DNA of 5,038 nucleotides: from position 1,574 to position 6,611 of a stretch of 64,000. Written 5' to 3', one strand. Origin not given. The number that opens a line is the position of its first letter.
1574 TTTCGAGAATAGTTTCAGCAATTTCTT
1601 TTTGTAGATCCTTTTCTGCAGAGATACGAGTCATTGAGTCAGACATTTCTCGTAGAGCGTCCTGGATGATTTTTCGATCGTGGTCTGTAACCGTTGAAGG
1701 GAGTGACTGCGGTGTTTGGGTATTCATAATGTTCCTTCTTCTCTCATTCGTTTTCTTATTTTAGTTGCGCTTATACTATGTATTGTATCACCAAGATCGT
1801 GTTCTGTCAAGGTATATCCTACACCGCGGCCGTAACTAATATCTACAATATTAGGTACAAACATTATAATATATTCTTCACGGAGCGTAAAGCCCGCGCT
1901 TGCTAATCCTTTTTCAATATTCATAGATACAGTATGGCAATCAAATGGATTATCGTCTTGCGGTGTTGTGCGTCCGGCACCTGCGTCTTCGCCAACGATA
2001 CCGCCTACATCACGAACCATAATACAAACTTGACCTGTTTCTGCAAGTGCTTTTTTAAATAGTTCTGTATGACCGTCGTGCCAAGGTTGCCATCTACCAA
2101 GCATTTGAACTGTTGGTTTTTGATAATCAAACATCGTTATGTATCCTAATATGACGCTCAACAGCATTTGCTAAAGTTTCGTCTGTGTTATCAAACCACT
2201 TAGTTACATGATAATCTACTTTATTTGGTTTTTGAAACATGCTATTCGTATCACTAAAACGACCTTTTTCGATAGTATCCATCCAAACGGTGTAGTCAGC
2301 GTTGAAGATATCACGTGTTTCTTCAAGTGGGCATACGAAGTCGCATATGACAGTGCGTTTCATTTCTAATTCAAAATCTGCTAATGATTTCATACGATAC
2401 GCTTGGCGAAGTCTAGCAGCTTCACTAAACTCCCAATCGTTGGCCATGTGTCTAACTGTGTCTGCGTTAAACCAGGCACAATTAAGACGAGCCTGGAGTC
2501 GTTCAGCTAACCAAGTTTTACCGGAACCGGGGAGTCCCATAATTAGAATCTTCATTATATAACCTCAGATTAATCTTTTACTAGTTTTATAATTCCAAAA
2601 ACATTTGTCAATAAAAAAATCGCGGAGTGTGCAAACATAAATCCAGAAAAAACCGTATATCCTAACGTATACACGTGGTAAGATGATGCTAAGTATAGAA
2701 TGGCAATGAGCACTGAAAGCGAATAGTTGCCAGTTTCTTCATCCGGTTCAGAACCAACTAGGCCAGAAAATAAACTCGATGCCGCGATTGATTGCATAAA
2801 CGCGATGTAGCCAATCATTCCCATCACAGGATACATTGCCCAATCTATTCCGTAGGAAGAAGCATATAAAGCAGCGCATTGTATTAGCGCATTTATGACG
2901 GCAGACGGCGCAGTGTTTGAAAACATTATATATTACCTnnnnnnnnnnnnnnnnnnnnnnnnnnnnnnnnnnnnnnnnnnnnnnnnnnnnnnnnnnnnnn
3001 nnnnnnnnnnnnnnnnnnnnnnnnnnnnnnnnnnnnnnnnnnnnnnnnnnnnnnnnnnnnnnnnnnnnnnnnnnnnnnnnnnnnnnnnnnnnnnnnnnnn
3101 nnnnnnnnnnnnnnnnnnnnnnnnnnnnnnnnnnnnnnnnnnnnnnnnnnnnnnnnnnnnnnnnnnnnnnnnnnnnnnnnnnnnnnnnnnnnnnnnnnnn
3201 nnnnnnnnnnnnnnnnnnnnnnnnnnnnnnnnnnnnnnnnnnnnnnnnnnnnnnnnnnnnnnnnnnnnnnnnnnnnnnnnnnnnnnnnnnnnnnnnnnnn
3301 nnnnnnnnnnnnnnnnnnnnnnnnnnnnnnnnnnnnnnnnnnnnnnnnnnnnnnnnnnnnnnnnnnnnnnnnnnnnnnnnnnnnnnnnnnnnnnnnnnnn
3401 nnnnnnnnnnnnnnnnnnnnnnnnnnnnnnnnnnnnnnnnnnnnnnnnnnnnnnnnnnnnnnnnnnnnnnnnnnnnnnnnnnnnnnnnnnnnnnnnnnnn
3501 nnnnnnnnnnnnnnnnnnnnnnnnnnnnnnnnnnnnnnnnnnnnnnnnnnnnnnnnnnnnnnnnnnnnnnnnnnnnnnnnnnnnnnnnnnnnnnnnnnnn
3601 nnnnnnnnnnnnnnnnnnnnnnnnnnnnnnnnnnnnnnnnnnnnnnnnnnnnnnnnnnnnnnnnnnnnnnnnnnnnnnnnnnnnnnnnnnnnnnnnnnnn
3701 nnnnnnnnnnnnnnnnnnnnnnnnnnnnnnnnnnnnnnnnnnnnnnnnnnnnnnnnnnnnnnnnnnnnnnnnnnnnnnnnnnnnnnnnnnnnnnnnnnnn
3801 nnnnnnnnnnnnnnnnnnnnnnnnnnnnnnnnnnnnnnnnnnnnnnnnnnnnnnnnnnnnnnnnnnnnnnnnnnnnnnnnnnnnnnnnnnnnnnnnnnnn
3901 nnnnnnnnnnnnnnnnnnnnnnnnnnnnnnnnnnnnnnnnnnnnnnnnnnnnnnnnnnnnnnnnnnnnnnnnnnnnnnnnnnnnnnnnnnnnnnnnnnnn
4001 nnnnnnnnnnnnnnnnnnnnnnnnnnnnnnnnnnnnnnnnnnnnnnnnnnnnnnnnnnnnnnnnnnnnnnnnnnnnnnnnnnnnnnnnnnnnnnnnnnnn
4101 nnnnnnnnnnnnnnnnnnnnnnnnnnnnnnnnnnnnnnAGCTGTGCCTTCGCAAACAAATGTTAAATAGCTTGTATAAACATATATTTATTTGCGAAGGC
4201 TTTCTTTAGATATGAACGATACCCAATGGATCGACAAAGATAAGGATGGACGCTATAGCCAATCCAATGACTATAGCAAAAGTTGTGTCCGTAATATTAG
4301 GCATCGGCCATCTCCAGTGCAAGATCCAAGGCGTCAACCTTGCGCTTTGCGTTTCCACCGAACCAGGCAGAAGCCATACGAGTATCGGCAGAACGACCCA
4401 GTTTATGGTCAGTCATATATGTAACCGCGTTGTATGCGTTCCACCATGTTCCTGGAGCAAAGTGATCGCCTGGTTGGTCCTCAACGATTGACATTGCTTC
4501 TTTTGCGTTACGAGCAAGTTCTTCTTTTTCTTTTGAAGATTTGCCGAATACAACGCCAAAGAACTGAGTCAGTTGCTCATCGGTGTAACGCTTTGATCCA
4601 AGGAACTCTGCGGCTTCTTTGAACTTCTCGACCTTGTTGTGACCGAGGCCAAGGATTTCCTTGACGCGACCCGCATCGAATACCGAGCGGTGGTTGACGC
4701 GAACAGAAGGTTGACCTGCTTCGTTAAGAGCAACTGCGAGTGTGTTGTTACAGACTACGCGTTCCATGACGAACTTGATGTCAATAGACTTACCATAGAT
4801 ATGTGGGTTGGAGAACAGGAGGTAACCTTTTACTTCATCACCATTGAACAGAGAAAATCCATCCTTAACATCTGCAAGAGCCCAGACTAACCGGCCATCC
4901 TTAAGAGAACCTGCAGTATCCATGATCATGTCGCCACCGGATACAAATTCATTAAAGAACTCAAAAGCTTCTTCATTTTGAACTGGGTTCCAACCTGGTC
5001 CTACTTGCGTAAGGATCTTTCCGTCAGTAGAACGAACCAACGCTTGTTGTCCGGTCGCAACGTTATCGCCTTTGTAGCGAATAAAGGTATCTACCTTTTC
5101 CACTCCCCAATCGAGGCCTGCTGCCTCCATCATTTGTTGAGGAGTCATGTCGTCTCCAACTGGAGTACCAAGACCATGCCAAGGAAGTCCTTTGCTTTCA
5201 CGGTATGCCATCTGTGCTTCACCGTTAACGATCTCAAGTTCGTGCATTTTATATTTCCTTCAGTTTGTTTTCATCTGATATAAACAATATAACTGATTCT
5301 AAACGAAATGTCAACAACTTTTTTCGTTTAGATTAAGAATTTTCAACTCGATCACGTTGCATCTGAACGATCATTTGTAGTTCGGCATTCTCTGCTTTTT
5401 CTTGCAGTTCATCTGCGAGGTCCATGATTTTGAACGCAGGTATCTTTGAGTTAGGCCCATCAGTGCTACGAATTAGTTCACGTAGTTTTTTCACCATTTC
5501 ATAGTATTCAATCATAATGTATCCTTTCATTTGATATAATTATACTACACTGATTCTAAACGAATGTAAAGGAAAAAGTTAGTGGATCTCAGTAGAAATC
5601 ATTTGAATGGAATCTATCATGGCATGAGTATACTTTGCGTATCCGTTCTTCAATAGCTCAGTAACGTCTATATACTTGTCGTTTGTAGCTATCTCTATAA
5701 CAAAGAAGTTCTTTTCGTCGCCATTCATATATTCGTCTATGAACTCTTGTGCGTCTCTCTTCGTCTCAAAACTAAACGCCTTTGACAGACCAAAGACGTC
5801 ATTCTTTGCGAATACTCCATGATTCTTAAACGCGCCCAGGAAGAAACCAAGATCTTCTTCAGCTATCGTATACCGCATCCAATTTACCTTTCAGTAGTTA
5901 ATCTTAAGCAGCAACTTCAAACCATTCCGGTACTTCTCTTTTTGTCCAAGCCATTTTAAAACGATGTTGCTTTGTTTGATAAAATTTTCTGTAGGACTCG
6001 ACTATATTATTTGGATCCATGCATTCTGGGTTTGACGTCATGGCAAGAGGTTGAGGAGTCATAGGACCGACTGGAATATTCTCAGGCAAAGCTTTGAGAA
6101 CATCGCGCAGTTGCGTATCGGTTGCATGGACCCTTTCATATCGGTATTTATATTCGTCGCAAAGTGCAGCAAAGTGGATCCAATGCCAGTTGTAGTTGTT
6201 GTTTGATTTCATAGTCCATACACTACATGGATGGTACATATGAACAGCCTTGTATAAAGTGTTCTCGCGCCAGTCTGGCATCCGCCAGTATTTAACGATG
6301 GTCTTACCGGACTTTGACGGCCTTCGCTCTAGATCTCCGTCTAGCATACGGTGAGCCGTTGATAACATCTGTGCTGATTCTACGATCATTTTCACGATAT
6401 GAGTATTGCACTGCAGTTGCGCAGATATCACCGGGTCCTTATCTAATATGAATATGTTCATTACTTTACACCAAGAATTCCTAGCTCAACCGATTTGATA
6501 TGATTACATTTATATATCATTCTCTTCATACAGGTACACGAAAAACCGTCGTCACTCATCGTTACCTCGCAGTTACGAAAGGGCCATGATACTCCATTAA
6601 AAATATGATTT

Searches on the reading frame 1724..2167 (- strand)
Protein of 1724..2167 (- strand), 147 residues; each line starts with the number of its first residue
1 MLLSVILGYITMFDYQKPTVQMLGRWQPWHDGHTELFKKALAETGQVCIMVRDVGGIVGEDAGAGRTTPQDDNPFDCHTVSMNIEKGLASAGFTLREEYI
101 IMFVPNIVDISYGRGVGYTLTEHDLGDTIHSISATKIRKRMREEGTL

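Call 45: search_protein_families(library=phrogs, proteins=[window:1724-2167:-], max_evalue=0.00001)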
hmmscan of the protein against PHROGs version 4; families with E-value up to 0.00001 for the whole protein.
window:1724-2167:- (147 aa): 1 family
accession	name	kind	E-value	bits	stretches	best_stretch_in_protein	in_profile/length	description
phrog_10255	-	other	4.3e-22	80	1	12-141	123-228/230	kinase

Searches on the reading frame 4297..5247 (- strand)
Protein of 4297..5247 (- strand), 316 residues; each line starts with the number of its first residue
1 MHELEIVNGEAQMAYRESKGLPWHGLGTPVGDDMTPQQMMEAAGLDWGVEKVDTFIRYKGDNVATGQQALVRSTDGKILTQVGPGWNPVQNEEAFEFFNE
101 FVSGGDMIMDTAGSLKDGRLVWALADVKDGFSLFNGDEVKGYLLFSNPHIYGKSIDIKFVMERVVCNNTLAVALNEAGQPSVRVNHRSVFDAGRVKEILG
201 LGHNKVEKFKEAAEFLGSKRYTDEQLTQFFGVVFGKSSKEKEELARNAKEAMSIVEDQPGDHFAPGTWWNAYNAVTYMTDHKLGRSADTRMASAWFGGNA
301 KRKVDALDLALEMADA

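Call 9: search_protein_families(library=pfam, proteins=[window:4297-5247:-], max_evalue=0.01)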
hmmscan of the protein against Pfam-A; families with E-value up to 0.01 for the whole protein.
window:4297-5247:- (316 aa): 1 family
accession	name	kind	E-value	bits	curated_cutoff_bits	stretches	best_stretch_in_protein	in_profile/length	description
PF06067.16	DUF932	-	1e-38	133.8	23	1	79-295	2-227/227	Domain of unknown function (DUF932)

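Call 10: search_protein_families(library=phrogs, proteins=[window:4297-5247:-], max_evalue=0.001)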
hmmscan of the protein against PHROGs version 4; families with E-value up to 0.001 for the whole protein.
window:4297-5247:- (316 aa): 1 family
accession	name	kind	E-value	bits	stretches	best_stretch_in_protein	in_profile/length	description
phrog_1221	-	unknown function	1.9e-67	228.8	1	2-304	18-329/355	-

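Call 11: search_dna_similar(query=window:4297-5247:-, collection=phages, mode=protein, max_rows=25)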
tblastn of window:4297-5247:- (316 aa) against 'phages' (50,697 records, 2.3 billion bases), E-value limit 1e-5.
Records with a match: 432; places in all: 518; records where one place covers at least 80% of the query: 310.
Best place of each record, by identity: <60% 432.
By first word of the organism name: Mycobacterium 174; Streptomyces 108; Arthrobacter 32; Gordonia 26; Stenotrophomonas 16; uncultured 13; Microbacterium 11; Sinorhizobium 7; CrAssphage 7; Rhodococcus 6; and 16 more.
By host as written in the record: Mycobacterium smegmatis mc2 155 102; Streptomyces griseus ATCC 10137 46; - 40; Mycobacterium smegmatis mc#155 34; Streptomyces lividans JI 1326 29; Arthrobacter sp. ATCC 21022 22; Stenotrophomonas maltophilia 12; Gordonia rubripertincta NRRL B-16540 10; and 48 more.
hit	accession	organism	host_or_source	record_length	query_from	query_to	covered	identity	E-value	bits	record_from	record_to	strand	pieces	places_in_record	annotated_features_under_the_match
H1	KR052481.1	Sinorhizobium phage phiM19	Sinorhizobium meliloti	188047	2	299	94%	55.9%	4e-101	330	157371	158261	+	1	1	hypothetical protein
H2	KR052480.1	Sinorhizobium phage phiM7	Sinorhizobium meliloti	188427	2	299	94%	55.9%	4e-101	330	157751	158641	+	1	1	hypothetical protein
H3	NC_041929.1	Sinorhizobium phage phiM7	Sinorhizobium meliloti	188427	2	299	94%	55.9%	4e-101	330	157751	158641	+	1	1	hypothetical protein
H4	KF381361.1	Sinorhizobium phage phiM12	Sinorhizobium meliloti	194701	2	299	94%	55.9%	4e-101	330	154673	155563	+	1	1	hypothetical protein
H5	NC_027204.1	Sinorhizobium phage phiM12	Sinorhizobium meliloti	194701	2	299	94%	55.9%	4e-101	330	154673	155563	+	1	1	hypothetical protein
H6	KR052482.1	Sinorhizobium phage phiN3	Sinorhizobium meliloti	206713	2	299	94%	55.2%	4e-100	327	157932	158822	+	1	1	hypothetical protein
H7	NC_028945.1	Sinorhizobium phage phiN3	Sinorhizobium meliloti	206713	2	299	94%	55.2%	4e-100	327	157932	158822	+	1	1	hypothetical protein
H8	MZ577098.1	Methylophilales phage Melnitz-3 EXVC039M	Methylophilales_sp._H5P1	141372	2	304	96%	53.6%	1e-94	311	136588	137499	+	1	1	hypothetical protein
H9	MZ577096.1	Methylophilales phage Melnitz-2 EXVC040M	Methylophilales_sp._H5P1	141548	2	304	96%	53.6%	1e-94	311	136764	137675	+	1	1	hypothetical protein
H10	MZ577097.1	Methylophilales phage Melnitz EXVC044M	Methylophilales_sp._H5P1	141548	2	304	96%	53.6%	1e-94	311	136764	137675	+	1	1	hypothetical protein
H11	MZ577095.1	Methylophilales phage Melnitz-1 EXVC043M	Methylophilales_sp._H5P1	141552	2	304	96%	53.6%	1e-94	311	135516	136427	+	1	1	hypothetical protein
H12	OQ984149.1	Phage C48C1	-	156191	4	303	95%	49.4%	2e-88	294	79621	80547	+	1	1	hypothetical protein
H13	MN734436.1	Aminobacter phage Erebus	Aminobacter sp. MSH1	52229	2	303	96%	35.9%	1e-42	162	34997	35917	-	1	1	hypothetical protein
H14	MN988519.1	Rhizobium phage RHph_I1_18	Rhizobium phaseoli I1_18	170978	13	303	92%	35.6%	2e-46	173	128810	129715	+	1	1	DUF932 domain-containing protein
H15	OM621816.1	Edwardsiella phage vB_EpM_ZHS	Edwardsiella piscicida EIB202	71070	1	303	96%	31.5%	3e-28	120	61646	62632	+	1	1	DUF932 domain-containing protein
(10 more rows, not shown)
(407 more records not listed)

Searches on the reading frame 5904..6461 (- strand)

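Call 31: search_protein_families(library=phrogs, proteins=[window:5904-6461:-], max_evalue=0.00001)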
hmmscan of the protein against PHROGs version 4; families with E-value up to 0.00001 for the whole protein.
window:5904-6461:- (185 aa): 1 family
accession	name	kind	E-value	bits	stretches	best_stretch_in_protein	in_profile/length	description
phrog_624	-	DNA, RNA and nucleotide metabolism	3.9e-50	172.3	1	1-182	1-158/309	DNA binding protein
